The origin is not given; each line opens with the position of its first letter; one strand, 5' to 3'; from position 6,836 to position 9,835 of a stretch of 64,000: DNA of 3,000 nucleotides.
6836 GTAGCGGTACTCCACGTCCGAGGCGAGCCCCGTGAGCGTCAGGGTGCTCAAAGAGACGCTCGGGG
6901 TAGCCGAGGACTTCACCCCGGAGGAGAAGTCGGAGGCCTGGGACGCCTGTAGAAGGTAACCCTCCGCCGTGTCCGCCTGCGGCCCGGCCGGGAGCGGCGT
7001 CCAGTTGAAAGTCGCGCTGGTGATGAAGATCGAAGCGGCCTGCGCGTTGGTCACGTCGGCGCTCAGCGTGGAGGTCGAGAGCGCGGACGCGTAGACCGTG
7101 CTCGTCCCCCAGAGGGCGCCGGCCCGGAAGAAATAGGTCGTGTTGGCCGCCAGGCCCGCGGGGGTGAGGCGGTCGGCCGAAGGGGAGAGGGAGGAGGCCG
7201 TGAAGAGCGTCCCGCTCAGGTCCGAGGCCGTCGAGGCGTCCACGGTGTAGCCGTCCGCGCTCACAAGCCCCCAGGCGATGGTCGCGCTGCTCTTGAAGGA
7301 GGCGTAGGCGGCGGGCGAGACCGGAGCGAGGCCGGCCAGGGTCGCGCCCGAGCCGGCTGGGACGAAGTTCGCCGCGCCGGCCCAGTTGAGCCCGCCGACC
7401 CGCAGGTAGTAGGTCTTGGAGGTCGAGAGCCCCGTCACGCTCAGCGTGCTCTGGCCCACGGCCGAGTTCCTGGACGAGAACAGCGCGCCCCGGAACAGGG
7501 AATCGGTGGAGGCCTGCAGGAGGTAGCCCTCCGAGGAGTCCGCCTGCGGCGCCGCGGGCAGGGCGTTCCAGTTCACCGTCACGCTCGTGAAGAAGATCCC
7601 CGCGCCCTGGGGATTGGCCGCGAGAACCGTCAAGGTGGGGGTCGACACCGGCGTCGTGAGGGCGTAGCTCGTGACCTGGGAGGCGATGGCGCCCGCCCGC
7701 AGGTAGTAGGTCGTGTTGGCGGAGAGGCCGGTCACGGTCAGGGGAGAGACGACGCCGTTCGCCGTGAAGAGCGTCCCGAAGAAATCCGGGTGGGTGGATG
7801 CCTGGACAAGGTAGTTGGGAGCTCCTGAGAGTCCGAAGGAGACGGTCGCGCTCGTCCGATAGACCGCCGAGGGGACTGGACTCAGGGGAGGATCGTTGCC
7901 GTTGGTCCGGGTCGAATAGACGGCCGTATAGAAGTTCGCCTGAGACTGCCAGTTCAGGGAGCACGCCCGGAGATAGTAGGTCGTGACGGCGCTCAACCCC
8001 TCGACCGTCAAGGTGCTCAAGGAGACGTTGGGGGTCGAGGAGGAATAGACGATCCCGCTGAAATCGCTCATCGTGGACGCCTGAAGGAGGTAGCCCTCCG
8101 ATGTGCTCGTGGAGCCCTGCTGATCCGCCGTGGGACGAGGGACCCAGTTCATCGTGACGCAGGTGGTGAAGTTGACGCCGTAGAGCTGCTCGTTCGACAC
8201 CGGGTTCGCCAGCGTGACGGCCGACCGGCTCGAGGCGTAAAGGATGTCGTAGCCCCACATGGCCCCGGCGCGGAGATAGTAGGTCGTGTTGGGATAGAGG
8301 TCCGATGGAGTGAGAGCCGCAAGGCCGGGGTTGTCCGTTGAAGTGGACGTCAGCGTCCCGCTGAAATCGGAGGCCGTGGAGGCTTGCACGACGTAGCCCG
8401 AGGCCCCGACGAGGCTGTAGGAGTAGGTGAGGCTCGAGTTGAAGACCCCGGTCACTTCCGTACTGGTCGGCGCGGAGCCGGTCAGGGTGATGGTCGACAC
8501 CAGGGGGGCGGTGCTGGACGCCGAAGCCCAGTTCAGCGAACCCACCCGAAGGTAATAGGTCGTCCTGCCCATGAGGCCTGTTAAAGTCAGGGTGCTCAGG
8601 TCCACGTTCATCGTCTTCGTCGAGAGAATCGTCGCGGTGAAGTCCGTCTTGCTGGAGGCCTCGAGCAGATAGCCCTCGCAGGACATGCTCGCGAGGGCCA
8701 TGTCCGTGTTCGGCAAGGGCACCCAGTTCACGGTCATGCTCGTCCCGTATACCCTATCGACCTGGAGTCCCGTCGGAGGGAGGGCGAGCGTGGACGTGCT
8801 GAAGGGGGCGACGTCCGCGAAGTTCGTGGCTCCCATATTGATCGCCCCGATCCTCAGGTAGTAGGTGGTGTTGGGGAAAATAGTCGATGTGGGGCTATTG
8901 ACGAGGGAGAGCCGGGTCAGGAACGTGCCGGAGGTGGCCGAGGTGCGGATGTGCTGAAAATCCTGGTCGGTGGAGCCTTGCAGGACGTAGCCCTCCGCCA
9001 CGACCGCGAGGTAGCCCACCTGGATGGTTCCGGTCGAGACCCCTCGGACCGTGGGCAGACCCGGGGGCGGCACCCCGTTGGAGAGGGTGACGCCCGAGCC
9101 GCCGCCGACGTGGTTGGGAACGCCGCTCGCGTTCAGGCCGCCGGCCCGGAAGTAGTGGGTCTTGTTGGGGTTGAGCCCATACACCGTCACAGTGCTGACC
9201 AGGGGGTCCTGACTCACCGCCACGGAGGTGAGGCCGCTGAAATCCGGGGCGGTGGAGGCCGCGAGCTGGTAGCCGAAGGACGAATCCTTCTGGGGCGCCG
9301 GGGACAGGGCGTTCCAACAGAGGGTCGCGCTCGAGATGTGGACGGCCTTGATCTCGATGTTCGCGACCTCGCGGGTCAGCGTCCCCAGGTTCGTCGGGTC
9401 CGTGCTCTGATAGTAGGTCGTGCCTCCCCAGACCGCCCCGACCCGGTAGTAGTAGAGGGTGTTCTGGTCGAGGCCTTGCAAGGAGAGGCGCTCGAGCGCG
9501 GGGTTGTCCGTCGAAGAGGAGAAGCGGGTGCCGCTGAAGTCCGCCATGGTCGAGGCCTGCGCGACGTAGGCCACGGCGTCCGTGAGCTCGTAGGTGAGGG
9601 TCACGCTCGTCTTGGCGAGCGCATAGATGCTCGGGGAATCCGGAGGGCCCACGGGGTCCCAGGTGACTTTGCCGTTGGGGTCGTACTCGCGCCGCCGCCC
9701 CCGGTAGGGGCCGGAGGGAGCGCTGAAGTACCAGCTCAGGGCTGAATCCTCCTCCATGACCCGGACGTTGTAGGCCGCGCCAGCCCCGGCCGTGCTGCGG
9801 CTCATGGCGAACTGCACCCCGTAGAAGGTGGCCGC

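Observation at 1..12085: Untracked giant ORF: at least 4028-codon secreted beta-helix + FN3-array protein still open at the window edge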

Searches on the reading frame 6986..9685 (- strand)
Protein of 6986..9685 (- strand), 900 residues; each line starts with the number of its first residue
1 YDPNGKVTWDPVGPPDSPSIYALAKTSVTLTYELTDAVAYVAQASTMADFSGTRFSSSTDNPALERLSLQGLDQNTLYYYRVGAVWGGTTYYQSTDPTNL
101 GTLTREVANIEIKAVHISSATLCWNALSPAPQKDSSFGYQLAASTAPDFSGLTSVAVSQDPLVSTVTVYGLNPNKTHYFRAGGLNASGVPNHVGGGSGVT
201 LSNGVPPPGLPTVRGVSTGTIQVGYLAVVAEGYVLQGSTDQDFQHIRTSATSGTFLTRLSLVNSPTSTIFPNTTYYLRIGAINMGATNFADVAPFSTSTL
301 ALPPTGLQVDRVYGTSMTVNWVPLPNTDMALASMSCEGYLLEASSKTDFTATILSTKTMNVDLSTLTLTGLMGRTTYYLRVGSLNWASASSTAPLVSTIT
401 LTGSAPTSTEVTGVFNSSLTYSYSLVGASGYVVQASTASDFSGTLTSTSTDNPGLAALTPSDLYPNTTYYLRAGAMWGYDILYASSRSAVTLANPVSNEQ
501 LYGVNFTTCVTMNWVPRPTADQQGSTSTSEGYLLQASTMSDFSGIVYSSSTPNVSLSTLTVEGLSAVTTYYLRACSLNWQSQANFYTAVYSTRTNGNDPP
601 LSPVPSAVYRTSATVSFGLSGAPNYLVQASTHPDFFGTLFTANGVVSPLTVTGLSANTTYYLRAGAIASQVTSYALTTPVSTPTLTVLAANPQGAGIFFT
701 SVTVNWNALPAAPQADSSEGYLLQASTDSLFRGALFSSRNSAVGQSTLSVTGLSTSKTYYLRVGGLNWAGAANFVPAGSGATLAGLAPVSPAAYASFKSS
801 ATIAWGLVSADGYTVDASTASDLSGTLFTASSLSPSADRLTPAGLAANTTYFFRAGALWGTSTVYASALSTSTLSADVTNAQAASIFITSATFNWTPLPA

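Call 3: search_protein_families(library=pfam, proteins=[window:6986-9535:-], max_evalue=0.1)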
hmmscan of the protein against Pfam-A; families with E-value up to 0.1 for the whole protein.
window:6986-9535:- (850 aa): 6 families
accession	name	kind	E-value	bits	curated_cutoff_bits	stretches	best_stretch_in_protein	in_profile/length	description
PF16656.11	Pur_ac_phosph_N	-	1.8e-21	76.9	30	2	264-338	12-87/93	Purple acid Phosphatase, N-terminal domain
PF00041.27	fn3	-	1.2e-18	67.5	25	2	253-337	2-72/84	Fibronectin type III domain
PF16655.11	PhoD_N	-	5.6e-07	30.5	30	0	16-33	60-77/90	PhoD-like phosphatase, N-terminal domain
PF25059.1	FN3_DSCAM-DSCAML_C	-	2e-05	25.3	39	0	310-355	41-86/89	DSCAM/DSCAML C-terminal Fn3-like domain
PF16874.11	Glyco_hydro_36C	-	7.3e-05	23.6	27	0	9-40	24-56/77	Glycosyl hydrolase family 36 C-terminal domain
PF24489.1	Ig_J_second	-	0.073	13.6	27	0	670-727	29-89/105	Tip attachment protein J second Ig-like domain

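Call 47: search_protein_families(library=ncbifam, proteins=[window:6986-9685:-], max_evalue=0.001)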
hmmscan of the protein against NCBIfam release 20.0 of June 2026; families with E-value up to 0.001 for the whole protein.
window:6986-9685:- (900 aa): 0 families

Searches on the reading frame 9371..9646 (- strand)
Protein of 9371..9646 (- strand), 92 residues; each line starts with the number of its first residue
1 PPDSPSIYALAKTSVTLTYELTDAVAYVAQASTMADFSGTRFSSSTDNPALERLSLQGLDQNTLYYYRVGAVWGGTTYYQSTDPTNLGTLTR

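Call 72: search_protein_families(library=pfam, alignment_id=A3, max_evalue=0.01)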
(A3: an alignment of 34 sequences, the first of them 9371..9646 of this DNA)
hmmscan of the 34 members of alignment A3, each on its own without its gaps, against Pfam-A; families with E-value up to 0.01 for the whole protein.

A. member 1, window:9371-9646:- (92 aa): 1 family
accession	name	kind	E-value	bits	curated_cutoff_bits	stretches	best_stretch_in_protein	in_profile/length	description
PF16656.11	Pur_ac_phosph_N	-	0.00048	21.1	30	1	13-72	13-81/93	Purple acid Phosphatase, N-terminal domain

B. families by the number of members that match (of 34 scanned): 3 families
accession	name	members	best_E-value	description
PF16656.11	Pur_ac_phosph_N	19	1.7e-06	Purple acid Phosphatase, N-terminal domain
PF00041.27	fn3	15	9.4e-07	Fibronectin type III domain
PF05475.17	Chlam_vir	1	0.0045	Pgp3 C-terminal domain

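Call 73: search_solved_structures(query=A3, max_evalue=0.01)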
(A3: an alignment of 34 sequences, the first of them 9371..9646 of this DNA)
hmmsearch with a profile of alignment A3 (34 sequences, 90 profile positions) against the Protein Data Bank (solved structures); distinct sequences matched with E-value up to 0.01: 34.
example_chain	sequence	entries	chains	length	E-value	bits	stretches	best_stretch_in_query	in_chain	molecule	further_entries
8q6t_I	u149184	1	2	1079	7.5e-25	89.7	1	1-75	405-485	Titin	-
8g4l_bm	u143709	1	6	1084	6.9e-19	70.6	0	1-71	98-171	Titin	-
3lpw_A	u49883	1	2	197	2.3e-08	36.9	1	1-71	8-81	A77-A78 domain from Titin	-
9ot8_A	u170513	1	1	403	6.7e-08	35.4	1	1-74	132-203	FN3con-9 - FN3con-41 fusion,Galectin-3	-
6xax_B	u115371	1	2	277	2.1e-07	33.8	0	2-69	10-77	Fibronectin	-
1fnh_A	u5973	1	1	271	1.2e-06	31.4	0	1-75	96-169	PROTEIN (FIBRONECTIN)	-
3r8q_A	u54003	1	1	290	1.8e-06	30.8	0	1-75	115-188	Fibronectin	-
1uem_A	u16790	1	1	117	7.1e-06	28.9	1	1-74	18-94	KIAA1568 Protein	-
5j7k_A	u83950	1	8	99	1.5e-05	27.9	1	1-86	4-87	FN3con-a-lys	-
8bnq_A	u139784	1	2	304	1.7e-05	27.7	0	1-80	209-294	Titin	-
4u3h_A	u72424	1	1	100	5.1e-05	26.1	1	1-84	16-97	FN3con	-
6pog_A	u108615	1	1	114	8.5e-05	25.4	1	1-74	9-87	Roundabout homolog 3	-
6pol_A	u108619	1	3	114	8.5e-05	25.4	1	1-74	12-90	Roundabout homolog 3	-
6iaa_A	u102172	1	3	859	9.2e-05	25.3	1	1-73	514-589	Roundabout homolog 2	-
3b83_A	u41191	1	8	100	0.00014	24.7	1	1-83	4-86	TEN-D3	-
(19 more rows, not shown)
